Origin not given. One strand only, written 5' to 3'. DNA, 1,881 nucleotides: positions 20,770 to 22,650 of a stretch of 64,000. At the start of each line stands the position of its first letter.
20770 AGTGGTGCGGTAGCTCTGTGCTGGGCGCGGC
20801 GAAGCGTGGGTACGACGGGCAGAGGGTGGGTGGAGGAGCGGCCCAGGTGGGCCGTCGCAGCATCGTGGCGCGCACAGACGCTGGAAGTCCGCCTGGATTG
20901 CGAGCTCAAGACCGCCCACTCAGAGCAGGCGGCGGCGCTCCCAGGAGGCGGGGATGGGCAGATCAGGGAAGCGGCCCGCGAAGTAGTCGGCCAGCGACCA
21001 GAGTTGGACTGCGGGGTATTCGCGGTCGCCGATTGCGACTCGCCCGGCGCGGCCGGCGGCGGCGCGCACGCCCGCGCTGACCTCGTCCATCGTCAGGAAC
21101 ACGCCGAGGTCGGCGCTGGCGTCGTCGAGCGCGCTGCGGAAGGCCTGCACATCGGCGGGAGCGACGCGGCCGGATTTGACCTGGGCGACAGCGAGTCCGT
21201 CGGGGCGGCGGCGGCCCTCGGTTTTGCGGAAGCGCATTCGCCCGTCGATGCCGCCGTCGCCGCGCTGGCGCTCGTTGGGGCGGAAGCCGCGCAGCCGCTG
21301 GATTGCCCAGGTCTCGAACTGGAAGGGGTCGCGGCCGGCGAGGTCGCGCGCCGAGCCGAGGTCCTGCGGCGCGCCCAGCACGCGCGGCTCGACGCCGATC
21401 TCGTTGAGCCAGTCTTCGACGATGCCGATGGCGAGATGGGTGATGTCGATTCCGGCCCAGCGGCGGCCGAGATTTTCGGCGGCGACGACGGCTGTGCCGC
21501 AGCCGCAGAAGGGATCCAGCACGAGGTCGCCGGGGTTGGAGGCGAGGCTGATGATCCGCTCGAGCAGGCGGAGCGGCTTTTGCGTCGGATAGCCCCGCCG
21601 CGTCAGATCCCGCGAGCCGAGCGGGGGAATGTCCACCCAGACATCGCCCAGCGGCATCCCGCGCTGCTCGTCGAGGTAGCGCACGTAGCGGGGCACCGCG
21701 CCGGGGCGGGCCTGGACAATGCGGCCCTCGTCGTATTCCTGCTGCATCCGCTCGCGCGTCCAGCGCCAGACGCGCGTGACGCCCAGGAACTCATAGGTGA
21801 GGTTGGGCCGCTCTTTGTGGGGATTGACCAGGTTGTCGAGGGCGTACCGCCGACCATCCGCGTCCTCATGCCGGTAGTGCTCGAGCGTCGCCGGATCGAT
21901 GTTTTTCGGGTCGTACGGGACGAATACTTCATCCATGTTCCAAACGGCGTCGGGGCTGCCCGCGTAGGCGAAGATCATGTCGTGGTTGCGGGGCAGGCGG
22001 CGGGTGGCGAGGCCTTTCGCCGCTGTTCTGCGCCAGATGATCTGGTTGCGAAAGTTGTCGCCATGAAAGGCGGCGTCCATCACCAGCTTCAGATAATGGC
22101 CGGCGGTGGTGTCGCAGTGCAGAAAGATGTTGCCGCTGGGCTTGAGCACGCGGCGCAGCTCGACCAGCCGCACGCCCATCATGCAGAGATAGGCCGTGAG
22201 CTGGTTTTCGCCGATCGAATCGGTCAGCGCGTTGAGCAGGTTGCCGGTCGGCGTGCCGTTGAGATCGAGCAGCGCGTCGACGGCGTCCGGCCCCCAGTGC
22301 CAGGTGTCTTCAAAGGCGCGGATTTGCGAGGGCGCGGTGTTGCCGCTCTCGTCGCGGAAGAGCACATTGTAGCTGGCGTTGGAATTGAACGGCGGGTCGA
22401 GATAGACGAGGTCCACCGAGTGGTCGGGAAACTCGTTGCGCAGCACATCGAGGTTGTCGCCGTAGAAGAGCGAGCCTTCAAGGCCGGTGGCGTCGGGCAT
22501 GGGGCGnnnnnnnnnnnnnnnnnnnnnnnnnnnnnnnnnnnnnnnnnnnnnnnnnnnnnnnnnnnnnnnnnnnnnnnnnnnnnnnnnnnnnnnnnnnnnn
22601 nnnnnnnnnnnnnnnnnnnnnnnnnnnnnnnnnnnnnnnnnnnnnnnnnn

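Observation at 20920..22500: Single-polypeptide DNA methyltransferase fused to an Mrr-type nuclease domain, with no separate restriction gene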

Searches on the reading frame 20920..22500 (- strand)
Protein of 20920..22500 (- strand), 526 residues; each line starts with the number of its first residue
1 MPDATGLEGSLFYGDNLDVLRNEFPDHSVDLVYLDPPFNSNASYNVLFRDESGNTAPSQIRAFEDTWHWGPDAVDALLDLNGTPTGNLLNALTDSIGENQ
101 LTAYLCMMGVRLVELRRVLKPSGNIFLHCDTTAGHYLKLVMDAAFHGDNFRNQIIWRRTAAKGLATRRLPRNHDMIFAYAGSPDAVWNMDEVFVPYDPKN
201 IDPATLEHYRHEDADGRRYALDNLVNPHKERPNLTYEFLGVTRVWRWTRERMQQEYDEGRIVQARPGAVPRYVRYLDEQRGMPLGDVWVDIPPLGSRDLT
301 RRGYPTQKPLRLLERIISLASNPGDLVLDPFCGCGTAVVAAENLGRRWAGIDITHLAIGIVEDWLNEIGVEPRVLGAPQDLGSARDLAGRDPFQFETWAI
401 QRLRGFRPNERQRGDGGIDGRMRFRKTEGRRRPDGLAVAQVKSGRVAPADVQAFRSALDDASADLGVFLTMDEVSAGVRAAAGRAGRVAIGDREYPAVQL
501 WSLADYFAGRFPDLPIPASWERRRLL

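Call 3: search_protein_families(library=pfam, proteins=[window:20920-22500:-], max_evalue=1)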
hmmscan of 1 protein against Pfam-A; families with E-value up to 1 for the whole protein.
window:20920-22500:- (526 aa): 8 families
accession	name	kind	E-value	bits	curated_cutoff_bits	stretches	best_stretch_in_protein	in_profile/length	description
PF01555.25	N6_N4_Mtase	-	5.2e-39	134.9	26.7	1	29-355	1-213/221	DNA methylase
PF04471.18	Mrr_cat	-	1.6e-08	35.1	21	1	391-493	5-108/115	Restriction endonuclease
PF22722.2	NA-iREase1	-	1.4e-06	28.7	27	1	396-487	6-93/106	NACHT-associated inactive Restriction Endonuclease 1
PF03602.21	Cons_hypoth95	-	0.0069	16.5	24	1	14-46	98-131/182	Conserved hypothetical protein 95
PF02086.21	MethyltransfD12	-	0.02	15.1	22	1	26-44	173-191/253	D12 class N6 adenine-specific DNA methyltransferase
PF01170.24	UPF0020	-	0.13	12.4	22.3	1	322-349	27-54/197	RMKL-like, methyltransferase domain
PF09445.16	Methyltransf_15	-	0.19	11.7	22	1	326-361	3-38/165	RNA cap guanine-N2 methyltransferase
PF08241.18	Methyltransf_11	-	0.98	10.5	21.2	0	112-126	80-94/95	Methyltransferase domain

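Call 4: search_protein_families(library=ncbifam, proteins=[window:20920-22500:-], max_evalue=1)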
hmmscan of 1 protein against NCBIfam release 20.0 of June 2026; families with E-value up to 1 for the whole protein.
window:20920-22500:- (526 aa): 9 families
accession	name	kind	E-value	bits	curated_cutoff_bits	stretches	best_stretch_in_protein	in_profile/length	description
NF008572.0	PRK11524.1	equivalog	8.2e-21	74.4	292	2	303-355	194-246/294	adenine-specific DNA-methyltransferase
NF050803.1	DnaMtaseCcrMCaul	equivalog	9.1e-19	67.6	830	2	301-363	183-245/350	adenine-specific DNA-methyltransferase CcrM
NF010253.0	PRK13699.1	subfamily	5.6e-13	49.1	244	2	301-353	141-193/226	DNA methyltransferase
TIGR01177.1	TIGR01177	hypoth_equivalog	0.00082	18.8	316.55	1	322-354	181-213/330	TIGR01177 family methyltransferase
NF043040.1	corrin_prot_MT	hypoth_equivalog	0.0096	15.4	180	1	311-372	29-90/216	corrinoid protein-associated methyltransferase CpaM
NF001790.0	PRK00517.3-3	equivalog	0.023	14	269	1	320-374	119-174/262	50S ribosomal protein L11 methyltransferase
TIGR00095.1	TIGR00095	equivalog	0.069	12.8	117.5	1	27-47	123-143/194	16S rRNA (guanine(966)-N(2))-methyltransferase RsmD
NF045667.1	MTase_DVU1556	equivalog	0.12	11.8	155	0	312-355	10-55/213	DVU_1556 family methyltransferase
NF047649.1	MTase_UXPK_star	exception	0.23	10.4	460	0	322-358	76-115/283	methyltransferase/UXPK-star double selenoprotein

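Call 5: search_protein_families(library=padloc, proteins=[window:20920-22500:-], max_evalue=1)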
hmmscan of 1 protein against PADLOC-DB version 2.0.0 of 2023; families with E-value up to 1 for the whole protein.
window:20920-22500:- (526 aa): 78 families (the best 25 are shown)
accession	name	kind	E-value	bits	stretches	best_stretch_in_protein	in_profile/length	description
PDLC03339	MTase_II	-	6.1e-55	184.6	3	275-367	182-273/399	Type II methyltransferase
PDLC03354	MTase_II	-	2.4e-51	173.1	2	102-365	127-382/425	Type II methyltransferase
PDLC03300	MTase_II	-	1.5e-40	137.1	3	262-365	174-276/302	Type II methyltransferase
PDLC03633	MTase_III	-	9e-36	121.7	2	286-410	279-395/616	Type III methyltransferase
PDLC03644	MTase_III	-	1.9e-32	110.7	2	103-361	108-389/542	Type III methyltransferase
PDLC03636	MTase_III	-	1.1e-29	101.7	3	103-182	95-174/575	Type III methyltransferase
PDLC03371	MTase_II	-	2.9e-29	100.4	1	11-366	13-253/260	Type II methyltransferase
PDLC03638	MTase_III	-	1.7e-28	97.4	2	102-354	429-666/816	Type III methyltransferase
PDLC03299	MTase_II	-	2.1e-28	97.7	3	285-358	178-250/296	Type II methyltransferase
PDLC03238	MTase_II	-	1.1e-26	91.9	2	279-375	280-373/428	Type II methyltransferase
PDLC03634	MTase_III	-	1.9e-25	87.8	1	13-340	99-425/621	Type III methyltransferase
PDLC03641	MTase_III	-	3.1e-25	86.8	1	11-344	107-431/657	Type III methyltransferase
PDLC03635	MTase_III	-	1.1e-23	81.8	2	102-199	266-365/708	Type III methyltransferase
PDLC03320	MTase_II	-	2.4e-23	80.8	2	285-366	195-275/289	Type II methyltransferase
PDLC03738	oMTase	-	2.3e-22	77.2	3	302-358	202-258/376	orphan methyltransferase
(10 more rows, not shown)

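Call 6: find_homologous_proteins(query=window:20920-22500:-)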
Query window:20920-22500:- (526 aa): 8000 proteins with E <= 0.001 among 8000 candidates; the best 120 are listed.
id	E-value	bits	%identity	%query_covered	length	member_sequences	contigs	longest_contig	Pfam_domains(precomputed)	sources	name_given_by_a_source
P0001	0.0e+0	1194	97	100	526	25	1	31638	PF22722.3,PF04471.19,PF01555.25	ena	-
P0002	0.0e+0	1081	87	100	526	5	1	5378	PF22722.3,PF04471.19,PF01555.25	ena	-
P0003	0.0e+0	1080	88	100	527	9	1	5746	PF22722.3,PF04471.19,PF01555.25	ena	-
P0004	9.9e-297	1003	82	100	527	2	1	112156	PF22722.3,PF04471.19,PF01555.25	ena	-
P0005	4.5e-295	998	81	100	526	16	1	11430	PF22722.3,PF04471.19,PF01555.25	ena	-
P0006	9.5e-285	964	78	100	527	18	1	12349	PF22722.3,PF04471.19,PF01555.25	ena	-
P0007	7.2e-276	934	79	100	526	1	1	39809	PF22722.3,PF04471.19,PF01555.25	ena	-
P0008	1.7e-191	656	60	99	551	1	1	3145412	PF22722.3,PF04471.19,PF01555.25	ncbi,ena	-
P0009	3.2e-181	622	55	96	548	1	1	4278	PF22722.3,PF04471.19,PF01555.25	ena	-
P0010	8.1e-180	617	54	97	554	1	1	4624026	PF02086.22,PF22722.3,PF04471.19,PF01555.25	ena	-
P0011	2.0e-179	616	54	98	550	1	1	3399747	PF22722.3,PF04471.19,PF01555.25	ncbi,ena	-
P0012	4.9e-178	611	52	98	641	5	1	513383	PF01381.29,PF22722.3,PF04471.19,PF01555.25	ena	-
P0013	1.3e-177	610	54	97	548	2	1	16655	PF22722.3,PF04471.19,PF01555.25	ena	-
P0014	1.9e-177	609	52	98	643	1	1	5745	PF01381.29,PF22722.3,PF04471.19,PF01555.25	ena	-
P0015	2.2e-177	609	52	98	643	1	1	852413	PF01381.29,PF22722.3,PF04471.19,PF01555.25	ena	-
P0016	3.1e-177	609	52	97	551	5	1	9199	PF22722.3,PF04471.19,PF01555.25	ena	-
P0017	9.4e-177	607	52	98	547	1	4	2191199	PF22722.3,PF04471.19,PF01555.25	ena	-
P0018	2.0e-176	606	52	98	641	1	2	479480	PF22722.3,PF04471.19,PF01555.25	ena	-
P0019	5.4e-176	605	52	97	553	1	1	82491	PF22722.3,PF04471.19,PF01555.25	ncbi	-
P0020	1.1e-175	603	52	97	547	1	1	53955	PF22722.3,PF04471.19,PF01555.25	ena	-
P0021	1.3e-175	603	53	96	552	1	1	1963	PF22722.3,PF04471.19,PF01555.25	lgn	-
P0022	1.5e-175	603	53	97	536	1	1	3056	PF04471.19,PF01555.25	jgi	jgi:site-specific DNA-methyltransferase (adenine-specific)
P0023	1.7e-175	603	52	96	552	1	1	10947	PF22722.3,PF04471.19,PF01555.25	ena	-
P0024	1.8e-175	603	52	98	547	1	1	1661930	PF22722.3,PF04471.19,PF01555.25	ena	-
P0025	2.7e-175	602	52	97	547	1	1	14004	PF13847.13,PF22722.3,PF04471.19,PF01555.25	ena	-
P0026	4.4e-175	602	53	98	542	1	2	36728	PF22722.3,PF04471.19,PF01555.25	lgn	-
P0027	4.7e-175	601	53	95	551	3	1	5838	PF22722.3,PF04471.19,PF01555.25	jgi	jgi:site-specific DNA-methyltransferase (adenine-specific)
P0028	5.1e-175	601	51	98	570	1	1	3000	PF22722.3,PF04471.19,PF01555.25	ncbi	-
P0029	2.0e-174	599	52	96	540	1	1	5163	PF22722.3,PF04471.19,PF01555.25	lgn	-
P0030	2.1e-174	599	52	97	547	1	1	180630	PF22722.3,PF04471.19,PF01555.25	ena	-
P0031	2.3e-174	599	52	98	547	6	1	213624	PF22722.3,PF04471.19,PF01555.25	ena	-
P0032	2.4e-174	599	53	96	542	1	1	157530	PF22722.3,PF01555.25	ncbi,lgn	-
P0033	2.8e-174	599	51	97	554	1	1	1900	PF22722.3,PF04471.19,PF01555.25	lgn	-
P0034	3.8e-174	598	51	98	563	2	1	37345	PF22722.3,PF04471.19,PF01555.25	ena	-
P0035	3.9e-174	598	53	97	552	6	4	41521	PF22722.3,PF04471.19,PF01555.25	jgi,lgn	jgi:site-specific DNA-methyltransferase (adenine-specific)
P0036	4.1e-174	598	52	96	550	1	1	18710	PF22722.3,PF04471.19,PF01555.25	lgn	-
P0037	5.0e-174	598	51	97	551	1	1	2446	PF22722.3,PF04471.19,PF01555.25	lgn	-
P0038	7.3e-174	598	52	97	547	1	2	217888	PF22722.3,PF04471.19,PF01555.25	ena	-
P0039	9.3e-174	597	53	96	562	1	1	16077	PF02086.22,PF22722.3,PF01555.25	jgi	jgi:DNA modification methylase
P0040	2.7e-173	596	51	98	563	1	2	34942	PF22722.3,PF04471.19,PF01555.25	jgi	jgi:DNA modification methylase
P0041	3.1e-173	595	52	97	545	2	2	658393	PF22722.3,PF04471.19,PF01555.25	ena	-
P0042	3.2e-173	595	53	97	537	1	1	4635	PF22722.3,PF04471.19,PF01555.25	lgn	-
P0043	3.9e-173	595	52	97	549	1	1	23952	PF22722.3,PF04471.19,PF01555.25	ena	-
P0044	5.4e-173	595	52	97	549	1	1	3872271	PF22722.3,PF04471.19,PF01555.25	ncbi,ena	-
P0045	5.8e-173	595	52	97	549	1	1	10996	PF22722.3,PF04471.19,PF01555.25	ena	-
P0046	1.0e-172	594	51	97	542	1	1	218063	PF22722.3,PF04471.19,PF01555.25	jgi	jgi:adenine specific DNA methylase Mod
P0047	1.5e-172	593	51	96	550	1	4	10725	PF13847.13,PF02086.22,PF22722.3,PF04471.19,PF01555.25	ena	-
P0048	1.5e-172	593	51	98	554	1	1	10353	PF22722.3,PF04471.19,PF01555.25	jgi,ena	-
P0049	1.5e-172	593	53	95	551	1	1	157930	PF22722.3,PF04471.19,PF01555.25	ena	-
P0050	1.7e-172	593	52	97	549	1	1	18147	PF22722.3,PF04471.19,PF01555.25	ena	-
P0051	1.8e-172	593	53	97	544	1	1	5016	PF22722.3,PF04471.19,PF01555.25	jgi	jgi:DNA modification methylase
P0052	2.9e-172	592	52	96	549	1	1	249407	PF02086.22,PF22722.3,PF04471.19,PF01555.25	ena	-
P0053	3.6e-172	592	52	97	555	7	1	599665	PF22722.3,PF04471.19,PF01555.25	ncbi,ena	-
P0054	5.0e-172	591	51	96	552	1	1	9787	PF22722.3,PF04471.19,PF01555.25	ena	-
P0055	5.3e-172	591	52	97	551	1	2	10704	PF02086.22,PF22722.3,PF04471.19,PF01555.25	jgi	jgi:site-specific DNA-methyltransferase (adenine-specific)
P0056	6.6e-172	591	52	98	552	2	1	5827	PF22722.3,PF04471.19,PF01555.25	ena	-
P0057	8.3e-172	591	51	97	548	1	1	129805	PF22722.3,PF04471.19,PF01555.25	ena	-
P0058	8.4e-172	591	52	97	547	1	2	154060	PF22722.3,PF04471.19,PF01555.25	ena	-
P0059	9.0e-172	591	52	98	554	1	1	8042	PF22722.3,PF04471.19,PF01555.25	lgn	-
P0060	9.4e-172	591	51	98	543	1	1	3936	PF02086.22,PF22722.3,PF04471.19,PF01555.25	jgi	jgi:adenine specific DNA methylase Mod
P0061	1.2e-171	590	52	95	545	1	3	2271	PF13847.13,PF22722.3,PF04471.19,PF01555.25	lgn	-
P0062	1.2e-171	590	49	98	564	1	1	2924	PF22722.3,PF04471.19,PF01555.25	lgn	-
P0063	1.3e-171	590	51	97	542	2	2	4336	PF22722.3,PF04471.19,PF01555.25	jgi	-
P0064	1.4e-171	590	52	97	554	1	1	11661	PF22722.3,PF04471.19,PF01555.25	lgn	-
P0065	1.5e-171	590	51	96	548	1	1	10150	PF22722.3,PF04471.19,PF01555.25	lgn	-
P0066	1.6e-171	590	51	96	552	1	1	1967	PF22722.3,PF04471.19,PF01555.25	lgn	-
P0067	1.6e-171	590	53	96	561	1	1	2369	PF01555.25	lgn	-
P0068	2.0e-171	589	51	97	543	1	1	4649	PF22722.3,PF04471.19,PF01555.25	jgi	jgi:site-specific DNA-methyltransferase (adenine-specific)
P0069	2.1e-171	589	52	96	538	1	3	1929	PF01555.25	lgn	-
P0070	2.2e-171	589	52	98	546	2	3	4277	PF22722.3,PF01555.25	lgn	-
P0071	2.8e-171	589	52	96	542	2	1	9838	PF22722.3,PF04471.19,PF01555.25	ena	-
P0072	3.0e-171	589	52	96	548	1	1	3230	PF22722.3,PF04471.19,PF01555.25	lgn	-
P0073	3.1e-171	589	52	97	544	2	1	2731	PF22722.3,PF04471.19,PF01555.25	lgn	-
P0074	3.2e-171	589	50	99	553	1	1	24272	PF22722.3,PF04471.19,PF01555.25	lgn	-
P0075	3.2e-171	589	52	97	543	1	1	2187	PF02086.22,PF22722.3,PF04471.19,PF01555.25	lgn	-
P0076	3.4e-171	589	54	92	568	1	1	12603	PF22722.3,PF04471.19,PF01555.25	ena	-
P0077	3.8e-171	589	53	96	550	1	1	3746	PF22722.3,PF04471.19,PF01555.25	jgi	jgi:site-specific DNA-methyltransferase (adenine-specific)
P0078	4.0e-171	588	52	97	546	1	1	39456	PF22722.3,PF04471.19,PF01555.25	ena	-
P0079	5.3e-171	588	51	97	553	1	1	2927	PF02086.22,PF22722.3,PF04471.19,PF01555.25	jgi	jgi:site-specific DNA-methyltransferase (adenine-specific)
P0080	5.6e-171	588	52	98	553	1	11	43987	PF22722.3,PF04471.19,PF01555.25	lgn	-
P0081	6.4e-171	588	52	95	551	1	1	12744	PF13847.13,PF02086.22,PF22722.3,PF04471.19,PF01555.25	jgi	jgi:site-specific DNA-methyltransferase (adenine-specific)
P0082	6.7e-171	588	52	98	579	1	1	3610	PF22722.3,PF01555.25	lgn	-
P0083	7.4e-171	588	50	100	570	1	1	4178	PF22722.3,PF04471.19,PF01555.25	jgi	jgi:DNA modification methylase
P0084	8.1e-171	587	53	96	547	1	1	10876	PF22722.3,PF04471.19,PF01555.25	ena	-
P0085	8.7e-171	587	52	96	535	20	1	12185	PF22722.3,PF04471.19,PF01555.25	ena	-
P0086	9.5e-171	587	49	98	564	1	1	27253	PF22722.3,PF04471.19,PF01555.25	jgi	jgi:DNA modification methylase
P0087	1.1e-170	587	51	96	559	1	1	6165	PF22722.3,PF04471.19,PF01555.25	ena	-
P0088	1.1e-170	587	51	98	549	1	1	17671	PF22722.3,PF04471.19,PF01555.25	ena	-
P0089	1.1e-170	587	52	98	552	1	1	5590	PF22722.3,PF04471.19,PF01555.25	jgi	jgi:site-specific DNA-methyltransferase (adenine-specific)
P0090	1.2e-170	587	49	98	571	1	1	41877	PF22722.3,PF04471.19,PF01555.25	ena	-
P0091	1.2e-170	587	52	97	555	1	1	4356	PF22722.3,PF04471.19,PF01555.25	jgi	jgi:site-specific DNA-methyltransferase (adenine-specific)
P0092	1.3e-170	587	51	96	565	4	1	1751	PF13847.13,PF02086.22,PF22722.3,PF04471.19,PF01555.25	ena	-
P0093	1.4e-170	587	51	97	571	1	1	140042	PF22722.3,PF04471.19,PF01555.25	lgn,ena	-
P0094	1.4e-170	587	51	98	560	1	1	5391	PF22722.3,PF04471.19,PF01555.25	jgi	jgi:site-specific DNA-methyltransferase (adenine-specific)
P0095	1.5e-170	587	52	96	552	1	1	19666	PF22722.3,PF04471.19,PF01555.25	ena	-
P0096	1.8e-170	586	52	97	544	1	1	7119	PF22722.3,PF04471.19,PF01555.25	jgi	jgi:site-specific DNA-methyltransferase (adenine-specific)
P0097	1.8e-170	586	51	96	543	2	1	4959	PF22722.3,PF01555.25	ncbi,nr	ncbi:MAG: restriction endonuclease subunit M [Actinomycetota bacterium]|nr:restriction endonuclease 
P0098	2.1e-170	586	51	97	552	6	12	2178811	PF22722.3,PF04471.19,PF01555.25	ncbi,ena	-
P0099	2.4e-170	586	51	98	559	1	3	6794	PF22722.3,PF04471.19,PF01555.25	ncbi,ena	-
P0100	2.7e-170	586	52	97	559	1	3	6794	PF22722.3,PF04471.19,PF01555.25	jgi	-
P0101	2.8e-170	586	53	96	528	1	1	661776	PF13847.13,PF01555.25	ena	-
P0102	3.1e-170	586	51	97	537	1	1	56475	PF22722.3,PF04471.19,PF01555.25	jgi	jgi:site-specific DNA-methyltransferase (adenine-specific)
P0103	3.1e-170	586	50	96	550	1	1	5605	PF22722.3,PF01555.25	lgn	-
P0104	3.4e-170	585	52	97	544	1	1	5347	PF22722.3,PF04471.19,PF01555.25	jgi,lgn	jgi:site-specific DNA-methyltransferase (adenine-specific)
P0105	3.5e-170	585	51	97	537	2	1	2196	PF13847.13,PF22722.3,PF04471.19,PF01555.25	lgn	-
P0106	3.7e-170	585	51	97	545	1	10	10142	PF22722.3,PF04471.19,PF01555.25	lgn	-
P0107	3.9e-170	585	52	96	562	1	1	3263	PF22722.3,PF04471.19,PF01555.25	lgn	-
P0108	4.1e-170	585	51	97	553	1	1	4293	PF22722.3,PF04471.19,PF01555.25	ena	-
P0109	4.2e-170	585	52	96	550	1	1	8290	PF02086.22,PF22722.3,PF04471.19,PF01555.25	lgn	-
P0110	4.2e-170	585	52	97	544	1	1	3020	PF22722.3,PF04471.19,PF01555.25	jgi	jgi:site-specific DNA-methyltransferase (adenine-specific)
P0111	4.4e-170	585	51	98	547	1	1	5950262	PF22722.3,PF04471.19,PF01555.25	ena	-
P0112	5.0e-170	585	51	96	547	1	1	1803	PF22722.3,PF04471.19,PF01555.25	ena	-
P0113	5.0e-170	585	51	96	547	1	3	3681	PF22722.3,PF04471.19,PF01555.25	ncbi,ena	-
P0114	5.6e-170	585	52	96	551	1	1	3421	PF02086.22,PF22722.3,PF04471.19,PF01555.25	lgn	-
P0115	5.7e-170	585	50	97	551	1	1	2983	PF02086.22,PF22722.3,PF04471.19,PF01555.25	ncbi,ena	-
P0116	6.3e-170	585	51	97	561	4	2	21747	PF22722.3,PF04471.19,PF01555.25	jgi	-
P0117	7.3e-170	584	50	97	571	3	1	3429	PF22722.3,PF04471.19,PF01555.25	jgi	jgi:DNA modification methylase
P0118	7.6e-170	584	51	98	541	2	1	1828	PF01555.25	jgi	jgi:site-specific DNA-methyltransferase (adenine-specific)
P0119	1.0e-169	584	50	98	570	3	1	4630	PF22722.3,PF04471.19,PF01555.25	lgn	-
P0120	1.2e-169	584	51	97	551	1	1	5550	PF22722.3,PF04471.19,PF01555.25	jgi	jgi:site-specific DNA-methyltransferase (adenine-specific)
